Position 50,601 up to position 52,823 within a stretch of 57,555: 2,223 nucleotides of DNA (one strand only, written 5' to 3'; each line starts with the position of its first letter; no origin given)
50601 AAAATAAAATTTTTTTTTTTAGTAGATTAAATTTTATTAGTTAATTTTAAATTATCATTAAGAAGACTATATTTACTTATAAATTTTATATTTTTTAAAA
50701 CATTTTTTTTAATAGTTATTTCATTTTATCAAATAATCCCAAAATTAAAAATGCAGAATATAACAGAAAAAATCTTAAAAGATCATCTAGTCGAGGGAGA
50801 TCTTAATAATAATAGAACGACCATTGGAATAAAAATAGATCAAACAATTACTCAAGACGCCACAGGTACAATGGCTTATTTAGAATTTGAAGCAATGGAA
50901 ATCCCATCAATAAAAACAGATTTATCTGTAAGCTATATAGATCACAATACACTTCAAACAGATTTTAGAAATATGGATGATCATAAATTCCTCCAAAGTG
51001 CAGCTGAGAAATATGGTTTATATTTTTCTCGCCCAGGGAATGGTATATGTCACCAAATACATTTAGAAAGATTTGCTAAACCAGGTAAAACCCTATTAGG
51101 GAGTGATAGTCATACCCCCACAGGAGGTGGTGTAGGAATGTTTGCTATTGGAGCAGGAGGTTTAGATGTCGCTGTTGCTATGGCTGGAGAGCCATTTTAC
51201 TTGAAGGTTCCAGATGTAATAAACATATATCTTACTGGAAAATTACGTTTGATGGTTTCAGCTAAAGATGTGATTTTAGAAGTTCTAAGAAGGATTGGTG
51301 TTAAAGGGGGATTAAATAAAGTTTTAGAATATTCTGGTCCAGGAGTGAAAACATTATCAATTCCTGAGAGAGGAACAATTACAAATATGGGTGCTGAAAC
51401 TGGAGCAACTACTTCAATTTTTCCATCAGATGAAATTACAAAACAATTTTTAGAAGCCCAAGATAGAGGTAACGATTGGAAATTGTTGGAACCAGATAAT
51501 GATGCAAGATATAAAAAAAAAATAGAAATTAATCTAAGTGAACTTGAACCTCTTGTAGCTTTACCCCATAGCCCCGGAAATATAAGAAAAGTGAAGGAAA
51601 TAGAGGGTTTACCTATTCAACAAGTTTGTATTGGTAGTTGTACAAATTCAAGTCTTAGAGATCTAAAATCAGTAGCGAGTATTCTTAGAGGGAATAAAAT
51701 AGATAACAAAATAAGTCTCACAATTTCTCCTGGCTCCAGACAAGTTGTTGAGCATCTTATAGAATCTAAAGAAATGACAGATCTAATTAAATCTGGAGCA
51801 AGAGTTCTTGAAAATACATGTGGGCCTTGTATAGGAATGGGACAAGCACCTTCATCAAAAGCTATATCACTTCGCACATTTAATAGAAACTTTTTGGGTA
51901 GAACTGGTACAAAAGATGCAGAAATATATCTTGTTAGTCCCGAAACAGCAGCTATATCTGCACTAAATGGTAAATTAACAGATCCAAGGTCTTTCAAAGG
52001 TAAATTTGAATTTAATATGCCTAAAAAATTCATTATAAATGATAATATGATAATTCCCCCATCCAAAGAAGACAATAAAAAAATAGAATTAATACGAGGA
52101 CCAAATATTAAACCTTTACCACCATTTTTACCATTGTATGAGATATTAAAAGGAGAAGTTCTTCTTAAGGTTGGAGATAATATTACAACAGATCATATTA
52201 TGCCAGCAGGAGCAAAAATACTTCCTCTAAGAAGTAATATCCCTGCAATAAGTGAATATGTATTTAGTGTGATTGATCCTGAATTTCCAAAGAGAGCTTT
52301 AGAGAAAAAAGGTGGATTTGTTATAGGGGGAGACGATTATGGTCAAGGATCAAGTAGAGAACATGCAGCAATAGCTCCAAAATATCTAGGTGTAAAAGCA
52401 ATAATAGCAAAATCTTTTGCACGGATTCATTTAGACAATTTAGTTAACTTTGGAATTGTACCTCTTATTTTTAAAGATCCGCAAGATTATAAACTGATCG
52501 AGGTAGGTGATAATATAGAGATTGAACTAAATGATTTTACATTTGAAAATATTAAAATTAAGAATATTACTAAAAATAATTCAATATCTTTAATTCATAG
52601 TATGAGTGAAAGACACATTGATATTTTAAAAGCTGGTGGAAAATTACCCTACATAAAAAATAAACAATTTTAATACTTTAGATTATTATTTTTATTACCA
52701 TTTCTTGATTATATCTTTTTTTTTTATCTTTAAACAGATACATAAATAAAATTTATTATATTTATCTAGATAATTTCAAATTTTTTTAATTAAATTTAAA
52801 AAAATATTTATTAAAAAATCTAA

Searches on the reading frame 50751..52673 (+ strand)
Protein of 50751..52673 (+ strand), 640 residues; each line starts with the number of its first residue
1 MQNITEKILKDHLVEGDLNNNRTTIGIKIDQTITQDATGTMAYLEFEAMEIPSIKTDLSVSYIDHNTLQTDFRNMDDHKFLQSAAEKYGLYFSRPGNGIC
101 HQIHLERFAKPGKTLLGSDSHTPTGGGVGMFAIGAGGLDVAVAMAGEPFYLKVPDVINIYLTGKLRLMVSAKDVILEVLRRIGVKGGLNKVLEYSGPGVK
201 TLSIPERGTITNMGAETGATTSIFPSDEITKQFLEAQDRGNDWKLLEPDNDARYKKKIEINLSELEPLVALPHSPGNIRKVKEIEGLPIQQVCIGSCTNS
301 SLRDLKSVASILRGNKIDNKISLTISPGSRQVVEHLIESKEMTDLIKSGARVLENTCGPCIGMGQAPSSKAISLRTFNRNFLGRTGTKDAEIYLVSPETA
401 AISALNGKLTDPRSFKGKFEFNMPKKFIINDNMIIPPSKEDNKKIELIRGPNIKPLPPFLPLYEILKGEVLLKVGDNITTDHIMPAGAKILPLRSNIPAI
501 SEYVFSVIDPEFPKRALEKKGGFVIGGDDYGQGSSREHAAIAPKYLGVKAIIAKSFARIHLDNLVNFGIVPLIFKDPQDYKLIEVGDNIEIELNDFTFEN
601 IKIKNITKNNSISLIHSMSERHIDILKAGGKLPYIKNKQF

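Call 75: search_protein_families(library=pfam, proteins=[window:50751-52673:+], max_evalue=0.00001)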
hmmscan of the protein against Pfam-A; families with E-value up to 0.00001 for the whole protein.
window:50751-52673:+ (640 aa): 2 families
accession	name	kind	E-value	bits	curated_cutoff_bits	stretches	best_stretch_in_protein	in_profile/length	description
PF00330.25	Aconitase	-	1.4e-107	361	28.7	2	6-282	1-304/463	Aconitase family (aconitate hydratase)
PF00694.25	Aconitase_C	-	8.5e-21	75.1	22.8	1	523-576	77-130/131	Aconitase C-terminal domain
